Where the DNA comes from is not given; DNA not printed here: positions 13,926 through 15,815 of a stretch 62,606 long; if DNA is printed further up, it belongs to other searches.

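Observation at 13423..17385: Lipid-linked pentose module lacking DprE1/DprE2: possible periplasmic ribosylation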

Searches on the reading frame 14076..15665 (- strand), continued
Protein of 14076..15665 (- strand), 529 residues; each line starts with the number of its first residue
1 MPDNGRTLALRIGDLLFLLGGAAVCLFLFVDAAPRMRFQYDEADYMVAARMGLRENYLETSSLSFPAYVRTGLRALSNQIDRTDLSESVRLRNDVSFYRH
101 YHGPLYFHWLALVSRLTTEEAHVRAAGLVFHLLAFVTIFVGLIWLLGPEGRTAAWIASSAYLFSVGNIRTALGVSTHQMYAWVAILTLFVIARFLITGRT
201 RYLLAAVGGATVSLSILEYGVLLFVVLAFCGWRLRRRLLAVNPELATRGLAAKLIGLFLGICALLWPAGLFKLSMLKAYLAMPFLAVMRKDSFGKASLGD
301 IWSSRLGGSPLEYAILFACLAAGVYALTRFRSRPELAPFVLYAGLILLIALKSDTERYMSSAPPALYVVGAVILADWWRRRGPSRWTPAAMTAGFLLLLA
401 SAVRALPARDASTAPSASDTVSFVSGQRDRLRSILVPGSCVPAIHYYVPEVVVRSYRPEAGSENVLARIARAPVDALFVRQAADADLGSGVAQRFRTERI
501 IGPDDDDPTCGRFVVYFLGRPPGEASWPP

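Call 82: find_encoding_contigs(protein=P0011, flank=8000, max_places=1)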
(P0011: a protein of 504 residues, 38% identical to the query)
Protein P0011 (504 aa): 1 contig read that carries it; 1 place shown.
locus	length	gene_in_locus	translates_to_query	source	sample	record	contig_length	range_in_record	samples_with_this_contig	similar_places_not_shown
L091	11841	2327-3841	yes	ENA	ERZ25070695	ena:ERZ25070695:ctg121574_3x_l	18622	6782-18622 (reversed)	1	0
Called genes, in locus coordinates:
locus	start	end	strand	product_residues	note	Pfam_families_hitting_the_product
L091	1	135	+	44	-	?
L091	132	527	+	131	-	PF00483:NTP_transferase, PF12804:NTP_transf_3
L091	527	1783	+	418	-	-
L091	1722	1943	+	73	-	PF13242:Hydrolase_like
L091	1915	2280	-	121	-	-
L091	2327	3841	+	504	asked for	-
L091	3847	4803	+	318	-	PF01040:UbiA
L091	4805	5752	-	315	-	PF00291:PALP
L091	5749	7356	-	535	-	PF13506:Glyco_transf_21, PF13641:Glyco_tranf_2_3, PF00535:Glycos_transf_2, PF13632:Glyco_trans_2_3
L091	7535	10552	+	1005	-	PF13620:CarboxypepD_reg, PF13715:CarbopepD_reg_2 (weak), PF25183:OMP_b-brl_4, PF00593:TonB_dep_Rec_b-barrel, PF25183:OMP_b-brl_4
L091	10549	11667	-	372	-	PF13439:Glyco_transf_4, PF13579:Glyco_trans_4_4, PF13477:Glyco_trans_4_2, PF20706:GT4-conflict, PF00534:Glycos_transf_1, PF13692:Glyco_trans_1_4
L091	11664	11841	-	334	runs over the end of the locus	PF04041:Glyco_hydro_130 (faint), PF04616:Glyco_hydro_43 (faint), PF00251:Glyco_hydro_32N, PF22847:Glyco_hydro_43_rel (faint), PF00251:Glyco_hydro_32N (weak)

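Call 83: search_protein_families(library=pfam, proteins=[L091:1915-2280:-], max_evalue=0.01)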
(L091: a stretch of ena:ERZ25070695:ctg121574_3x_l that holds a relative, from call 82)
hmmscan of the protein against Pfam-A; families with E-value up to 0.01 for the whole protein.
L091:1915-2280:- (121 aa): 0 families
